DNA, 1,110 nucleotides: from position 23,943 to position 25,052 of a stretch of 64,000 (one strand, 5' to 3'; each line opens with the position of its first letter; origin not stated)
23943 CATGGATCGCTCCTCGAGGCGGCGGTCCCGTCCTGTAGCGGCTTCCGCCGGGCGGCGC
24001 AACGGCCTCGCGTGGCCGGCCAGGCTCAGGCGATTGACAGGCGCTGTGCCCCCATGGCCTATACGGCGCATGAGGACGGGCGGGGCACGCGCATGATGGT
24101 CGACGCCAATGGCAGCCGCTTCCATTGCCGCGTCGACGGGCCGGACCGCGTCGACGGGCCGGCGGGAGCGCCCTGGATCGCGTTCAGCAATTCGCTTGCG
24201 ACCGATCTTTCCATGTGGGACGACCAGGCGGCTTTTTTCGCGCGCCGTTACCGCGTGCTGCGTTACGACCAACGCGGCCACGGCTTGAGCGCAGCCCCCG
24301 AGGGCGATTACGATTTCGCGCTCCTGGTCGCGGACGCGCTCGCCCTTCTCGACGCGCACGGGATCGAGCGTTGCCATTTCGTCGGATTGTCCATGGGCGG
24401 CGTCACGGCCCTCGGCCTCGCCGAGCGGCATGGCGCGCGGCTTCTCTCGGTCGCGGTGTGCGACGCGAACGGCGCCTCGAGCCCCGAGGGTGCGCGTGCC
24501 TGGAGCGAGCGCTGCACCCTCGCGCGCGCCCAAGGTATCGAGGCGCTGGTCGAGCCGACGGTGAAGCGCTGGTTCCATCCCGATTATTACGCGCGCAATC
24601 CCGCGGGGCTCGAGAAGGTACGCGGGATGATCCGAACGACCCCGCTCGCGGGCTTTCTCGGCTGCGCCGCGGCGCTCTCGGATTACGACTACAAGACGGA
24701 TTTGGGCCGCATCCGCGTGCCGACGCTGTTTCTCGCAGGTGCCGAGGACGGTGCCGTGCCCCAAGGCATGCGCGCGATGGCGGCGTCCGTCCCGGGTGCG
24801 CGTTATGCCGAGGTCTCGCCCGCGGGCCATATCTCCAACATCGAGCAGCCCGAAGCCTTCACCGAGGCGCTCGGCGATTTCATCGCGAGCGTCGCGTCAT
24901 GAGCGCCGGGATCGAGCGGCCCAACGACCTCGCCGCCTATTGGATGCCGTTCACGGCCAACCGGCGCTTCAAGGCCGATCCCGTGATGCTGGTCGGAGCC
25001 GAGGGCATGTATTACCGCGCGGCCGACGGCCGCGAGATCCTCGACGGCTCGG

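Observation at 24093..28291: Tightly coupled four-gene operon with an unusual enzyme combination: PcaD-like hydrolase, omega-transaminase, ACMSD-type decarboxylase, Gfo/Idh/MocA oxidoreductase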

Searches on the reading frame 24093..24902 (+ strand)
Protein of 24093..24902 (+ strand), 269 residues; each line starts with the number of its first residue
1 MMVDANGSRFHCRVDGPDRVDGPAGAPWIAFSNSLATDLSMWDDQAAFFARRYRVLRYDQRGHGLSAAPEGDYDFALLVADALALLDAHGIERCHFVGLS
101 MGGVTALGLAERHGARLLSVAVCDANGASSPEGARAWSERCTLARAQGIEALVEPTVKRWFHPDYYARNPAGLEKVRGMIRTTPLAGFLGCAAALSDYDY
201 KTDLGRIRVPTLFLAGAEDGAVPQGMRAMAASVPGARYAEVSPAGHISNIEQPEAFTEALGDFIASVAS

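Call 10: search_protein_families(library=pfam, proteins=[window:24093-24902:+])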
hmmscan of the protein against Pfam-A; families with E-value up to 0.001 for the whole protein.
window:24093-24902:+ (269 aa): 3 families
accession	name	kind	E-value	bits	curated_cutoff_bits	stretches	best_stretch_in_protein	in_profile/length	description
PF00561.26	Abhydrolase_1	-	3.3e-23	83.1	25.8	2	35-134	9-113/245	alpha/beta hydrolase fold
PF12697.13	Abhydrolase_6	-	6.5e-21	76.4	26.3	1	40-258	12-216/217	Alpha/beta hydrolase family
PF12146.15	Hydrolase_4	-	2.7e-12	46.9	27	1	47-234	26-218/239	Serine aminopeptidase, S33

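Call 11: search_protein_families(library=ncbifam, proteins=[window:24093-24902:+])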
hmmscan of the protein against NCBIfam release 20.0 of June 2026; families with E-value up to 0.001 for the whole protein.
window:24093-24902:+ (269 aa): 28 families (the best 25 are shown)
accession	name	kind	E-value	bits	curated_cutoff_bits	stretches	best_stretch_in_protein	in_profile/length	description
TIGR02427.1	protocat_pcaD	equivalog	4.6e-76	255.5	255.85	1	19-264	5-250/251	3-oxoadipate enol-lactonase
NF051488.1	bifunc_PcaDC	exception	3.5e-65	220.6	390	1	19-266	5-252/375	bifunctional 3-oxoadipate enol-lactonase/4-carboxymuconolactone decarboxylase PcaDC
NF051487.1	bifunc_PcaCD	exception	8.1e-58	196.4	430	1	26-265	172-412/413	bifunctional 4-carboxymuconolactone decarboxylase/3-oxoadipate enol-lactonase PcaCD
TIGR03611.1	RutD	equivalog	3.1e-32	112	238.5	1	24-266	11-257/258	pyrimidine utilization protein D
NF011457.0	PRK14875.1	equivalog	8.1e-17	61.2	307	1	36-124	142-230/372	acetoin dehydrogenase dihydrolipoyllysine-residue acetyltransferase subunit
TIGR01250.1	pro_imino_pep_2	subfamily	9.2e-17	61.5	167.65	1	193-264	216-287/288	proline iminopeptidase-family hydrolase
TIGR03695.1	menH_SHCHC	equivalog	2.2e-16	60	208.55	1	37-264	13-251/252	2-succinyl-6-hydroxy-2,4-cyclohexadiene-1-carboxylate synthase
NF052610.1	macro_16_ester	equivalog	8.1e-16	58.2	420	1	52-125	51-127/281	alpha/beta fold macrolide esterase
NF045632.1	hydroxlase_HsaD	equivalog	8.5e-14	51.2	400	1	40-122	51-134/290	4,5:9,10-diseco-3-hydroxy-5,9,17-trioxoandrosta-1(10),2-diene-4-oate hydrolase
NF004514.1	PRK05855.1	equivalog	2.2e-13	49.6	455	1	39-112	35-111/578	SDR family oxidoreductase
NF053693.1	esterase_mleCBF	exception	2.3e-13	50.2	564.5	1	37-122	34-124/279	CBF family alpha/beta fold macrolide esterase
NF045945.1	ProImpepLactob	equivalog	1.3e-12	47.9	400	1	194-265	220-291/293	proline iminopeptidase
TIGR03056.1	bchO_mg_che_rel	equivalog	1.8e-12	46.9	172.55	1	21-263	23-276/278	alpha/beta fold hydrolase BchO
NF053683.1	esterase_mleBRB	exception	8e-12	45.3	585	1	53-122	53-124/280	BRB family alpha/beta fold macrolide esterase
NF053684.1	esterase_mleBCA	exception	1.7e-11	43.8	570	1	54-124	53-126/281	BCA family alpha/beta fold macrolide esterase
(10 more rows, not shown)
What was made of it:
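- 24093..24902 (+): PcaD-like alpha/beta-fold hydrolase (enol-lactonase family paralogue), 269 aa. Among the loci examined it is present only in the window's own organism. TIGR02427 at 255.5 bits against a cut-off of 255.85 (call 11).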

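Call 14: search_solved_structures(query=window:24093-24902:+, max_evalue=1e-10)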
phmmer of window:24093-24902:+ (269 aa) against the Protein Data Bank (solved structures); distinct sequences matched with E-value up to 1e-10: 33.
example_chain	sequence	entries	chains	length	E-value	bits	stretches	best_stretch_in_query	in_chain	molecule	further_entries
2xua_A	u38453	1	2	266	8.1e-59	202.3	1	5-265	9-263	3-OXOADIPATE ENOL-LACTONASE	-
3om8_A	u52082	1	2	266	1.7e-44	155.4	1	18-264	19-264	Probable hydrolase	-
4uhh_A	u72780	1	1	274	1.2e-24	90.3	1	32-267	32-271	ESTERASE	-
4uhc_A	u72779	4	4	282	1.3e-24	90.2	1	32-267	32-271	ESTERASE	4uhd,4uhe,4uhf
7dq9_A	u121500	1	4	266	6.3e-21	78.1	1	29-264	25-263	Predicted hydrolases or acyltransferases (Alpha/beta hydrolase superfamily)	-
8v16_C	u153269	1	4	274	1.2e-19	73.9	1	25-265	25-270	Esterase 1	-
6eb3_A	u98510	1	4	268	1.3e-19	73.9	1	26-265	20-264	Est1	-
5egn_A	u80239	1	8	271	5.6e-19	71.7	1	25-266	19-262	Esterase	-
1a7u_A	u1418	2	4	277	5.5e-15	58.6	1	24-260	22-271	CHLOROPEROXIDASE T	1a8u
1bro_A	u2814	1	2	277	7.5e-15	58.2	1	40-260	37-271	BROMOPEROXIDASE A2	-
4iq4_A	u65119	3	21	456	2.2e-14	56.6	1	40-265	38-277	Non-haem bromoperoxidase BPO-A2, Matrix protein 1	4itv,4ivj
3vdx_A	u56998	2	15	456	2.3e-14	56.6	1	40-265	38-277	Designed 16nm tetrahedral protein cage containing Non-haem bromoperoxidase BPO-A2 and Matr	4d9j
1brt_A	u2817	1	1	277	4.6e-14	55.6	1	40-260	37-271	BROMOPEROXIDASE A2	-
3v48_A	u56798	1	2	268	5.6e-14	55.3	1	24-266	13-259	Putative aminoacrylate hydrolase RutD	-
8pzg_A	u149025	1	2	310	6.4e-14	55.2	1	68-258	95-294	ORF17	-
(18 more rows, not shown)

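Call 50: search_dna_similar(query=window:24093-24902:+, collection=plasmids, mode=protein, max_rows=15, max_evalue=1e-30)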
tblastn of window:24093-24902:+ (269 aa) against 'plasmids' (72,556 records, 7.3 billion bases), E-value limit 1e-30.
Records with a match: 225; places in all: 250; records where one place covers at least 80% of the query: 225.
Best place of each record, by identity: <60% 225.
By first word of the organism name: Sinorhizobium 70; Rhizobium 54; Paracoccus 11; Ensifer 10; Azospirillum 7; Acinetobacter 7; Agrobacterium 6; Phyllobacterium 6; Burkholderia 5; Novosphingobium 5; and 29 more.
By predicted mobility (MOB-suite, as given by PLSDB): non-mobilizable 129; mobilizable 63; conjugative 33.
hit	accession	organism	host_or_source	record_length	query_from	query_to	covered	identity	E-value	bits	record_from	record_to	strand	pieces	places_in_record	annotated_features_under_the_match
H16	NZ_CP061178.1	Roseomonas haemaphysalidis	tick,pure culture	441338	3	265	98%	47.5%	2e-65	227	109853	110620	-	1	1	alpha/beta fold hydrolase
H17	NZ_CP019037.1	Massilia putida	Soil,wolfram mine tailing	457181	8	264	96%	47.5%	4e-62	218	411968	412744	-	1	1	alpha/beta fold hydrolase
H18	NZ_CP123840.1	Agrobacterium tumefaciens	Yarrow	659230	1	264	98%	45.3%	3e-59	209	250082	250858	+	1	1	alpha/beta fold hydrolase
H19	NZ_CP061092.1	Roseomonas marmotae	Marmota himalayana,pure culture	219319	3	269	99%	44.2%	5e-64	223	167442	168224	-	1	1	alpha/beta fold hydrolase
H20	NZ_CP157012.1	Paracoccus marcusii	Halophytes,cell culture,Suaeda maritima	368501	1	267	99%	41.5%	7e-44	165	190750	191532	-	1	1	alpha/beta fold hydrolase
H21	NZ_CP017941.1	Phyllobacterium zundukense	Oxytropis triphylla,cell culture,root ...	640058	3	268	99%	41.4%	1e-41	159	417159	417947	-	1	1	pcaD: 3-oxoadipate enol-lactonase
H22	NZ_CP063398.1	Rhizobium sp. SL42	Amphicarpaea bracteata,Whole ...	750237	3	266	98%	41.4%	1e-43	164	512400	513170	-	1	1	pcaD: 3-oxoadipate enol-lactonase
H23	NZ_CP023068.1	Sinorhizobium sojae CCBAU 05684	G.max,nodule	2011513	9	264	95%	42.4%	1e-41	159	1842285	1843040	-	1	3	record has no annotation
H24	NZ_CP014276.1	Martelella sp. AD-3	petroleum-contaminated soil with high ...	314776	3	264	97%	41.2%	2e-45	169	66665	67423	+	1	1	pcaD: 3-oxoadipate enol-lactonase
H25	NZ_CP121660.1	Sinorhizobium terangae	Desmanthus virgatus,cell culture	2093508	2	266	99%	40.6%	3e-43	163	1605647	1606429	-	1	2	none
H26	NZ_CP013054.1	Sinorhizobium americanum CCGM7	Phaseolus vulgaris,root nodules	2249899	9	266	96%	41.7%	6e-46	171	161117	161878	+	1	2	none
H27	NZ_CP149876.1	Rhizobium sp. T1473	Medicago sativa,Cell Culture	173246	3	269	99%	39.9%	4e-40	154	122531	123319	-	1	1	pcaD: 3-oxoadipate enol-lactonase | hypothetical protein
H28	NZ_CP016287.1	Rhizobium leguminosarum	Vavilovia formosa,cell culture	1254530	9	264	95%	41.6%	2e-45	170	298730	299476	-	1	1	record has no annotation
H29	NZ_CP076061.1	Cupriavidus sp. EM10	Pure-cultured cell,sewage water sludge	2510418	3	264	97%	40.5%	5e-37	145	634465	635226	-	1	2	none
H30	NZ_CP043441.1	Cupriavidus campinensis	cell culture,soil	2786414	3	264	97%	40.3%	1e-40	156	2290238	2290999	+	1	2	none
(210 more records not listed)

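Call 51: get_annotated_region(hit=H16, flank=7000)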
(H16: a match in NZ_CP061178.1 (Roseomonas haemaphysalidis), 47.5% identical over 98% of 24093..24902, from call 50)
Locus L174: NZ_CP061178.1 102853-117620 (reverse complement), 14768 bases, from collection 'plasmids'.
description: Roseomonas haemaphysalidis strain 546 plasmid p546-1
organism: Roseomonas haemaphysalidis (NCBI taxid 2768162)
taxonomy: Bacteria; Pseudomonadota; Alphaproteobacteria; Rhodospirillales; Acetobacteraceae; Roseomonas; Roseomonas haemaphysalidis
host: -; source: tick,pure culture; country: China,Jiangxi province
typing (MOB-suite, as given by PLSDB): non-mobilizable
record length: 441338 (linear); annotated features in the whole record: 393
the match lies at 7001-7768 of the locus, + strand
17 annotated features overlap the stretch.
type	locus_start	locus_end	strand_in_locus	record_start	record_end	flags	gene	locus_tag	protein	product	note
CDS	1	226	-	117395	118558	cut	-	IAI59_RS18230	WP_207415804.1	acyl-CoA dehydrogenase family protein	-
CDS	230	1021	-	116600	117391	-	-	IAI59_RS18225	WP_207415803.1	enoyl-CoA hydratase/isomerase family protein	-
CDS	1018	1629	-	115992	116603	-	-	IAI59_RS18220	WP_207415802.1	carboxymuconolactone decarboxylase family protein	-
CDS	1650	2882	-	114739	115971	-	-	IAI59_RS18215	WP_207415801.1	CaiB/BaiF CoA-transferase family protein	-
CDS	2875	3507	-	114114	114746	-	-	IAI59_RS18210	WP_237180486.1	glutathione S-transferase family protein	-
CDS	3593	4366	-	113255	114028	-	-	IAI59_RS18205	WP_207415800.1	GntR family transcriptional regulator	-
CDS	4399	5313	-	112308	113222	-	-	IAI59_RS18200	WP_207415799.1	2-hydroxyacid dehydrogenase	-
CDS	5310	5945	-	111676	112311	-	-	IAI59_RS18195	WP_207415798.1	fumarate hydratase C-terminal domain-containing protein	-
CDS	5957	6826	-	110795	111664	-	-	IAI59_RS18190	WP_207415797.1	fumarate hydratase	-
CDS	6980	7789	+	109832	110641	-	-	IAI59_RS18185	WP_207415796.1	alpha/beta fold hydrolase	-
CDS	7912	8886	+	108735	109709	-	-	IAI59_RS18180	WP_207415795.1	tripartite tricarboxylate transporter substrate binding protein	-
CDS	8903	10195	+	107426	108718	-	-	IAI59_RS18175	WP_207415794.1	aconitase family protein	-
CDS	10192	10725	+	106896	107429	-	-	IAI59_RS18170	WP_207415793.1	hypothetical protein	-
CDS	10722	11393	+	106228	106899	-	-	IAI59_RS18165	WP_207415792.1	flavin reductase family protein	-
CDS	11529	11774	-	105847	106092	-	-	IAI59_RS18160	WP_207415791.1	hypothetical protein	-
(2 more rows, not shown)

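Call 52: get_annotated_region(hit=H17, flank=7000)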
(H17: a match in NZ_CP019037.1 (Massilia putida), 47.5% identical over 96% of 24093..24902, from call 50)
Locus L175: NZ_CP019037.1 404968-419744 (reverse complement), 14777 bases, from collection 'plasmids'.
description: Massilia putida strain 6NM-7 plasmid unnamed2, complete sequence
organism: Massilia putida (NCBI taxid 1141883)
taxonomy: Bacteria; Pseudomonadota; Betaproteobacteria; Burkholderiales; Oxalobacteraceae; Massilia; Massilia putida
host: -; source: Soil,wolfram mine tailing; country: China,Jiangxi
typing (MOB-suite, as given by PLSDB): mobilizable; relaxase MOBP,MOBP
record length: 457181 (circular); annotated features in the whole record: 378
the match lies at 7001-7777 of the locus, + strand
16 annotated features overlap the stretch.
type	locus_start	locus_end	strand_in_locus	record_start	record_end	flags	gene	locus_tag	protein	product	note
CDS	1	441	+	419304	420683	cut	-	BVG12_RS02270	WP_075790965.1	MFS transporter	GO:0055085 - transmembrane transport [Evidence IEA]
CDS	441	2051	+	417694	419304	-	-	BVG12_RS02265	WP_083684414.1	carboxylesterase family protein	-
CDS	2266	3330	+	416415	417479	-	-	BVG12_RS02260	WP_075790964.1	porin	-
CDS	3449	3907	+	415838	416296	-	-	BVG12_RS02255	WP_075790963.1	VOC family protein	-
CDS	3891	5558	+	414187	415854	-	-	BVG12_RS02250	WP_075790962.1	GMC family oxidoreductase N-terminal domain-containing protein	-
CDS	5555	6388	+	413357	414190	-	-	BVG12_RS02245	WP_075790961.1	alpha/beta fold hydrolase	-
CDS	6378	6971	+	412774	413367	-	-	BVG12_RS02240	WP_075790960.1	DUF4286 family protein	-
CDS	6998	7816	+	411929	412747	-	-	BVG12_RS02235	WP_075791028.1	alpha/beta fold hydrolase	-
CDS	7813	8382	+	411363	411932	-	-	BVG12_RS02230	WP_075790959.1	carboxymuconolactone decarboxylase family protein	-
CDS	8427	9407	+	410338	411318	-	-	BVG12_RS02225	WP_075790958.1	LysR family transcriptional regulator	GO:0006355 - regulation of DNA-templated transcription [Evidence IEA]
CDS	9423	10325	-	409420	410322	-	-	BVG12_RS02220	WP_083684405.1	LysR family transcriptional regulator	-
CDS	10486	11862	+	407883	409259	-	-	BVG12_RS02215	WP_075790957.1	MFS transporter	GO:0055085 - transmembrane transport [Evidence IEA]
CDS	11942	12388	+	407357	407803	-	-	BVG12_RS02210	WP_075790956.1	heme-binding protein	-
CDS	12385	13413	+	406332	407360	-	-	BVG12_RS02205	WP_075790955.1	amidohydrolase family protein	-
CDS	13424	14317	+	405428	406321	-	-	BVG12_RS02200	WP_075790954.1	VOC family protein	-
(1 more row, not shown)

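Call 53: get_annotated_region(hit=H18, flank=7000)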
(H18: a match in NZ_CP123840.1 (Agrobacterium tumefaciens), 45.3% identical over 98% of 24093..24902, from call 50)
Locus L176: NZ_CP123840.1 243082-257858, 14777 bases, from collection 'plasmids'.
description: Agrobacterium tumefaciens strain 15-1187-1-2a plasmid pAt15-1187-1-2a1, complete sequence
organism: Agrobacterium tumefaciens (NCBI taxid 358)
taxonomy: Bacteria; Pseudomonadota; Alphaproteobacteria; Hyphomicrobiales; Rhizobiaceae; Agrobacterium; Agrobacterium tumefaciens
host: -; source: Yarrow; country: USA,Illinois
typing (MOB-suite, as given by PLSDB): conjugative; relaxase MOBQ; mating-pair formation MPF_T
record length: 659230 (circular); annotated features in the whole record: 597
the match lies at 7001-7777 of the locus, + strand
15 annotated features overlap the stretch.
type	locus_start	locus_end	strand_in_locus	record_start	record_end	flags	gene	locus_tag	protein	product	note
CDS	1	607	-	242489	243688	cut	-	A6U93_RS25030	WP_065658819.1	ABC transporter substrate-binding protein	-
CDS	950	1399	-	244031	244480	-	-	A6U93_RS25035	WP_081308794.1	Rrf2 family transcriptional regulator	-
CDS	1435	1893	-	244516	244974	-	-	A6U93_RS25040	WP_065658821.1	GNAT family N-acetyltransferase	-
CDS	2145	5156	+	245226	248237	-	-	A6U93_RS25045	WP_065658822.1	molybdopterin cofactor-binding domain-containing protein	-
CDS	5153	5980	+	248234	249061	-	-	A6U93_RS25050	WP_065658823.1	FAD binding domain-containing protein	-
CDS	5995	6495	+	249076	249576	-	-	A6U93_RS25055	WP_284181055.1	(2Fe-2S)-binding protein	-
CDS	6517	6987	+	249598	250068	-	-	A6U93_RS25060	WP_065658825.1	cupin domain-containing protein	-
CDS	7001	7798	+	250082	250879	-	-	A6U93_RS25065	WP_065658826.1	alpha/beta fold hydrolase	-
CDS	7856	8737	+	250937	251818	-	-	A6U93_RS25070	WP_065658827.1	alpha/beta hydrolase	-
CDS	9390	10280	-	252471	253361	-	-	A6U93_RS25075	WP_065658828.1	MBL fold metallo-hydrolase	-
CDS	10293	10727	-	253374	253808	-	-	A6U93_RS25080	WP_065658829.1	metalloregulator ArsR/SmtB family transcription factor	GO:0006355 - regulation of DNA-templated transcription [Evidence IEA]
CDS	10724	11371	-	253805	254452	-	-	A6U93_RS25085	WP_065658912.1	peroxiredoxin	GO:0098869 - cellular oxidant detoxification [Evidence IEA]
CDS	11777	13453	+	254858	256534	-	-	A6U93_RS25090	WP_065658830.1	bifunctional protein tyrosine phosphatase family protein/NAD(P)/FAD-dependent oxidoreductase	-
CDS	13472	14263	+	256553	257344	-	-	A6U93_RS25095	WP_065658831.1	sulfite exporter TauE/SafE family protein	GO:0006810 - transport [Evidence IEA]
CDS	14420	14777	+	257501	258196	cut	-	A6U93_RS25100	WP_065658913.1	adenylate kinase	GO:0006139 - nucleobase-containing compound metabolic process [Evidence IEA]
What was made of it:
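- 24093..24902 (+): The best plasmid homologues are 44-47% identical, unnamed hydrolases in unrelated contexts (calls 50-53).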

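Call 84: search_solved_structures(query=window:24093-24902:+, max_evalue=1e-50, show_alignments=1)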
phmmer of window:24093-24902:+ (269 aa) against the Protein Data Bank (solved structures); distinct sequences matched with E-value up to 1e-50: 1.
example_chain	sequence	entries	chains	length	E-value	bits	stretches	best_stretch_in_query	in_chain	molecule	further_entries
2xua_A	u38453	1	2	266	8.1e-59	202.3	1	5-265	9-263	3-OXOADIPATE ENOL-LACTONASE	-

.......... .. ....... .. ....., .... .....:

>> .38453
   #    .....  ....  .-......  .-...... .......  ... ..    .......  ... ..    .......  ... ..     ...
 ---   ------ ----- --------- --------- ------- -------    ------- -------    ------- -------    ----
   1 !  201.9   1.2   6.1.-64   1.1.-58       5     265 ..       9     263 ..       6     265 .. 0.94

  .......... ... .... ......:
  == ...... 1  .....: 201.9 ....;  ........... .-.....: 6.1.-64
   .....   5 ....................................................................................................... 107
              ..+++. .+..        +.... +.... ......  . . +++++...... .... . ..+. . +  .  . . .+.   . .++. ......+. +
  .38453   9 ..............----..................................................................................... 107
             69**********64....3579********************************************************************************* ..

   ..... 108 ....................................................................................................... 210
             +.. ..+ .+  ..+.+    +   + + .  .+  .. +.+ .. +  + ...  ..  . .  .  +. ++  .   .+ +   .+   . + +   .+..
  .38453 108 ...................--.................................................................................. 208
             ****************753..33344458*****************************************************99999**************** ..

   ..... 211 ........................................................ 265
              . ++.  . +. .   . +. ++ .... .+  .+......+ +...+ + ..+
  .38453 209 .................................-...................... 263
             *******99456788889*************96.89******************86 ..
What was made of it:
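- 24093..24902 (+): 202 bits to 2xua, with the GLSMGG serine, the aspartate and the HISNIE histidine aligned (call 84).
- On 3-oxoadipate enol-lactonase PcaD: The GLSMGG serine, the GAED aspartate and the GHISNIE histidine align with the same positions of 2xua (call 84).
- Closest known: 3-oxoadipate enol-lactonase PcaD of the beta-ketoadipate pathway. Same: The TIGR02427 score is essentially at the cut-off (calls 11, 84).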
